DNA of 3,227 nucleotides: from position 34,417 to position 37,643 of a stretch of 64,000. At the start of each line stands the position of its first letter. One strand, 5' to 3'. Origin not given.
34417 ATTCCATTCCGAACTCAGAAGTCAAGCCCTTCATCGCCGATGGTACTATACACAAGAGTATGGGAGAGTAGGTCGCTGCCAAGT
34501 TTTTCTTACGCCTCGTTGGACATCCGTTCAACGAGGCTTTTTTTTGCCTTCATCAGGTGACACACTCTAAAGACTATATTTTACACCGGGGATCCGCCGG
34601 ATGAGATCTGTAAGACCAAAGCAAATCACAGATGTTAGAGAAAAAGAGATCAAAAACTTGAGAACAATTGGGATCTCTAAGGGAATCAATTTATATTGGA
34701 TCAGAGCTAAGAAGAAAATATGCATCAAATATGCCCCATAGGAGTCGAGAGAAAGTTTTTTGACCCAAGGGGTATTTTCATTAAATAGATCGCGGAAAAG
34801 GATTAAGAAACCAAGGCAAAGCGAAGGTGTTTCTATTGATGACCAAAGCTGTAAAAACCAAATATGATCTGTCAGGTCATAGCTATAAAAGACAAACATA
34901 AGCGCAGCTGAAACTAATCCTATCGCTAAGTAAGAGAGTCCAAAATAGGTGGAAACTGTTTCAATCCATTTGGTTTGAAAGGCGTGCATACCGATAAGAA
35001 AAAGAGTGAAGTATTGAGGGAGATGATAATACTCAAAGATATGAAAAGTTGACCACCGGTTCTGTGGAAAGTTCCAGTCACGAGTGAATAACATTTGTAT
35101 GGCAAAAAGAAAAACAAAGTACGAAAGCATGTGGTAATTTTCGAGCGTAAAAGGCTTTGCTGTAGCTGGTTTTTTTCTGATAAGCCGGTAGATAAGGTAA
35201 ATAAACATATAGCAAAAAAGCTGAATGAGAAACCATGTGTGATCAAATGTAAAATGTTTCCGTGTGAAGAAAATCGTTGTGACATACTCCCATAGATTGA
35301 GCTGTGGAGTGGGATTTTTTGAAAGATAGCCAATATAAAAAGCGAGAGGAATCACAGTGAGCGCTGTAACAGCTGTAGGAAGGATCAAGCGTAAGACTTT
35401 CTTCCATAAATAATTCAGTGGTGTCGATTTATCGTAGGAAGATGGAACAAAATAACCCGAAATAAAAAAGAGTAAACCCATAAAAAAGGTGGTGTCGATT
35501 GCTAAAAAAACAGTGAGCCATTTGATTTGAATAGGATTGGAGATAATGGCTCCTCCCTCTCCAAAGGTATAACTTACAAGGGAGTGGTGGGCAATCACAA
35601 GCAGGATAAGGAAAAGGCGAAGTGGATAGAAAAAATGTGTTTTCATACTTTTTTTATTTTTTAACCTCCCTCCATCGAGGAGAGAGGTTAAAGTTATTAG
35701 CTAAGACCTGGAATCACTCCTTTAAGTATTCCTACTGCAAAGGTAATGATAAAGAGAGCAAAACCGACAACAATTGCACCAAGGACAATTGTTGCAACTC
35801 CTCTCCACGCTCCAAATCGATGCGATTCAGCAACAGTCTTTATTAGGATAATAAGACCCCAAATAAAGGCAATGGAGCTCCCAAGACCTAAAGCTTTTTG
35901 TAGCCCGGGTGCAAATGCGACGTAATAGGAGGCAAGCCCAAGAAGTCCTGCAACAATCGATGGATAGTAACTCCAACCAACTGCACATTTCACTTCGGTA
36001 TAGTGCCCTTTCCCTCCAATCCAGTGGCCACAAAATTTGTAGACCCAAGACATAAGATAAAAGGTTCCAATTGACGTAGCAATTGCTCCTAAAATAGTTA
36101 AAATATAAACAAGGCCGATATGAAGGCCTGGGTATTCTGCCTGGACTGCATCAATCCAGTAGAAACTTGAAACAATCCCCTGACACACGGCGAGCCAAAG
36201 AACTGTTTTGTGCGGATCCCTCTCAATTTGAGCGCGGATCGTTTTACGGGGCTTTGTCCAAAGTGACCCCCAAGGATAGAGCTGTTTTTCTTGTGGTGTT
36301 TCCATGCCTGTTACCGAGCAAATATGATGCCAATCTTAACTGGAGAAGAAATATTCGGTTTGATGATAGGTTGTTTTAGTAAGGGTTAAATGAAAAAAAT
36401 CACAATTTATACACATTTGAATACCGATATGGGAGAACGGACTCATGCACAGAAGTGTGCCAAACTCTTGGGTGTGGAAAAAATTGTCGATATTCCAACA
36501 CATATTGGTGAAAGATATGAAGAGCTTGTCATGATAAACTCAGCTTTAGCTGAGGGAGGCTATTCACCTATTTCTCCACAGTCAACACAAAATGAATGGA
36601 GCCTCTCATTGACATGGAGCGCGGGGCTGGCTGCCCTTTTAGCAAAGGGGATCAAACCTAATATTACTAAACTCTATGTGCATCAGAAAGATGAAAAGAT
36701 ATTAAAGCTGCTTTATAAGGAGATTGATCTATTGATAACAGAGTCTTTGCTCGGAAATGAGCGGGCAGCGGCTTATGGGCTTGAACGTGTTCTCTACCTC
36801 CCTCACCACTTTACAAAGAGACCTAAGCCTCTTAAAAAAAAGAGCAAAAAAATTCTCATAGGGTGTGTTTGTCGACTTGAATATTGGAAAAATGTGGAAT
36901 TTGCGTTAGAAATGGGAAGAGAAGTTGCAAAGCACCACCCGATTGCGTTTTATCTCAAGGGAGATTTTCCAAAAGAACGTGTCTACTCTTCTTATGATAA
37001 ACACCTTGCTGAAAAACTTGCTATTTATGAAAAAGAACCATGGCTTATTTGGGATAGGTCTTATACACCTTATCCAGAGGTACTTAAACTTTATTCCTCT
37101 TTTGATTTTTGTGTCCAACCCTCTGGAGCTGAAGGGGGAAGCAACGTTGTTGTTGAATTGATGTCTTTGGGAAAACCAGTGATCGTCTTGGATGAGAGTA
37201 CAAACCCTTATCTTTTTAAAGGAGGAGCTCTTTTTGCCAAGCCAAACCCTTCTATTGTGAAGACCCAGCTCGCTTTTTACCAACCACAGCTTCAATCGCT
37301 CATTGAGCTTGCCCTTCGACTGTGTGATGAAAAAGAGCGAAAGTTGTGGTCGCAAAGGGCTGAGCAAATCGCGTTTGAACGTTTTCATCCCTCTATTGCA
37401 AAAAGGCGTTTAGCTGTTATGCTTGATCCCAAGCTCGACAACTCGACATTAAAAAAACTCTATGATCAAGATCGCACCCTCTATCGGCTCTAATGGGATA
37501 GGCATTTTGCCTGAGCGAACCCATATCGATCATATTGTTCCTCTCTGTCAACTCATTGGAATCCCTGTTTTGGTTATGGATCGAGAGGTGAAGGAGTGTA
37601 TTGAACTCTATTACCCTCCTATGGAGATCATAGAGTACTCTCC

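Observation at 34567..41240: Teichoic-acid-style glycopolymer cluster (GT4, TagF-like, CgeB-like, GT2, CgeB-like) in a chlamydial genome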

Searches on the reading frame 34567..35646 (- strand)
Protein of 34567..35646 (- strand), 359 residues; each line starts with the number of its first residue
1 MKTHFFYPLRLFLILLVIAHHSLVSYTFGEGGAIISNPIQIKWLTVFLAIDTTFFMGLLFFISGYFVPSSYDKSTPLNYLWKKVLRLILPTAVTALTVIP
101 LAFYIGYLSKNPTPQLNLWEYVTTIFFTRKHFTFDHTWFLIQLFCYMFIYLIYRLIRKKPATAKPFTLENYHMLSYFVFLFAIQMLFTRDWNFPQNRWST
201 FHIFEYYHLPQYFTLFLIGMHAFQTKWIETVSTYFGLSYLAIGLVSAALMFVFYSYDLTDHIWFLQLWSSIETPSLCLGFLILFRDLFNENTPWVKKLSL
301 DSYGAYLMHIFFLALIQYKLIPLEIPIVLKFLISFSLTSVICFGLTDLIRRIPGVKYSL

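Call 3: search_protein_families(library=pfam, proteins=[window:34567-35646:-], max_evalue=0.1)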
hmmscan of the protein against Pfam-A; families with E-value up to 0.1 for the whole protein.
window:34567-35646:- (359 aa): 1 family
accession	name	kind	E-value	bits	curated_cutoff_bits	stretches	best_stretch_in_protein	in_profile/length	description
PF01757.29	Acyl_transf_3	-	2.7e-25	89.6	31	1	9-345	7-324/326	Acyltransferase domain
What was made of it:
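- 34567..35646 (-): Acyl_transf_3 (OafA/OpgC-like) membrane O-acyltransferase. It is an accessory gene seen at this locus only in this genome and may decorate the product. PF01757 2.7e-25 (call 3).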

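Call 4: search_protein_families(library=ncbifam, proteins=[window:34567-35646:-], max_evalue=0.1)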
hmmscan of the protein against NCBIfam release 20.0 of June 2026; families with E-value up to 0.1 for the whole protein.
window:34567-35646:- (359 aa): 1 family
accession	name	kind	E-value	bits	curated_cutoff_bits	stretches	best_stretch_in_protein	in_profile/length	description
NF003014.0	PRK03854.1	equivalog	8e-15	54.9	338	1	2-356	8-367/386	glucans biosynthesis protein MdoC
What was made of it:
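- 34567..35646 (-): Weak MdoC hit far below cutoff (call 4).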

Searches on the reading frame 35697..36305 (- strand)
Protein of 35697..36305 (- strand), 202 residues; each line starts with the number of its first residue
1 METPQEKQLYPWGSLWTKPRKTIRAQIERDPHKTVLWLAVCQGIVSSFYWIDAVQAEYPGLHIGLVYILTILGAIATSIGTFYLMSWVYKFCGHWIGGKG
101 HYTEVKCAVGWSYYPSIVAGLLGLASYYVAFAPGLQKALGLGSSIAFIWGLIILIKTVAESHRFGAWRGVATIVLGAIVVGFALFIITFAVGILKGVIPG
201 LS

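Call 3: search_protein_families(library=pfam, proteins=[window:35697-36305:-], max_evalue=0.1)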
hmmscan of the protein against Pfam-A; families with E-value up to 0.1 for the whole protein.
window:35697-36305:- (202 aa): 1 family
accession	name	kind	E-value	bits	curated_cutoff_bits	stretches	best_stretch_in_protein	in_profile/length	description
PF04893.22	Yip1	-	3.3e-17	63.3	28.6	1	15-187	3-172/173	Yip1 domain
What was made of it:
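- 35697..36305 (-): Yip1-domain polytopic membrane protein, transcribed divergently from the operon across an 84-bp spacer. It is the only membrane protein that stays linked to the operon in relatives. PF04893 3.3e-17 (call 3).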

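Call 4: search_protein_families(library=ncbifam, proteins=[window:35697-36305:-], max_evalue=0.1)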
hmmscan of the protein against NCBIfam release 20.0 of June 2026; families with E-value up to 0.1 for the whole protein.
window:35697-36305:- (202 aa): 0 families

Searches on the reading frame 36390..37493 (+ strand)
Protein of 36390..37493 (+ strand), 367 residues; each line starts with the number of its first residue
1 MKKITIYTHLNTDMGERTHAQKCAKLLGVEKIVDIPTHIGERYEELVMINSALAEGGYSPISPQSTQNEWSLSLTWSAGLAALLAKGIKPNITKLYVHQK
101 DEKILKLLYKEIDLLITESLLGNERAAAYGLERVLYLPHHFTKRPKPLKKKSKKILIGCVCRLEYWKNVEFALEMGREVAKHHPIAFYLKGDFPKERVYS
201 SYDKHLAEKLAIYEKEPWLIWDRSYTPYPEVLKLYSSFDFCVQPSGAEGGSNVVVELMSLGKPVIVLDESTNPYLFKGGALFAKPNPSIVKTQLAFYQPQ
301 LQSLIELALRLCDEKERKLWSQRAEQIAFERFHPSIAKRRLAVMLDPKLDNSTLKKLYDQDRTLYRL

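Call 3: search_protein_families(library=pfam, proteins=[window:36390-37493:+], max_evalue=0.1)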
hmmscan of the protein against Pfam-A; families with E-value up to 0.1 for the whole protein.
window:36390-37493:+ (367 aa): 2 families
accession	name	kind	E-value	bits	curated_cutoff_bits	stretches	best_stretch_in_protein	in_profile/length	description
PF00534.26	Glycos_transf_1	-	7.8e-12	45.5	26.4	1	144-286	5-143/172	Glycosyl transferases group 1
PF13692.12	Glyco_trans_1_4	-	7.5e-11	42.9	27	1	156-276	3-115/142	Glycosyl transferases group 1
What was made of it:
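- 36390..37493 (+): GT4-type GT-B glycosyltransferase, first gene of the operon. It has the E-x7-E motif (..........) and no membrane segment. Pfam Glycos_transf_1 7.8e-12 and Glyco_trans_1_4 7.5e-11 (call 3).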

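Call 4: search_protein_families(library=ncbifam, proteins=[window:36390-37493:+], max_evalue=0.1)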
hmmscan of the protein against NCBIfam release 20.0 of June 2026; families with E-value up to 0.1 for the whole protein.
window:36390-37493:+ (367 aa): 5 families
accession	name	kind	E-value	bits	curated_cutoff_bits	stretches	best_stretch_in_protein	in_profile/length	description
NF038229.1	Glyco4_Geo_Pelo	equivalog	0.00055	19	400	1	167-277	174-277/338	GPMC system family 4 glycosyltransferase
TIGR03088.1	stp2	hypoth_equivalog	0.0015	17.7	409.05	1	230-278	265-313/374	TIGR03088 family PEP-CTERM/XrtA system glycosyltransferase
NF046085.1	XrtY_assoc_Gly1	equivalog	0.039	12.8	400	1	159-268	214-315/387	XrtY-associated glycosyltransferase XYAG1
TIGR04348.1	TIGR04348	equivalog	0.093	11.8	300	0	228-266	203-241/310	selenoneine biosynthesis selenosugar synthase SenB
TIGR04157.1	glyco_rSAM_CFB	subfamily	0.098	11.6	400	0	231-299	294-362/406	TIGR04157 family glycosyltransferase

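Call 43: search_solved_structures(query=window:36390-37493:+, max_evalue=0.1)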
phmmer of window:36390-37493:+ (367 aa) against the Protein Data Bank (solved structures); distinct sequences matched with E-value up to 0.1: 0.
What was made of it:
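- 36390..37493 (+): No PDB sequence match (call 43).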
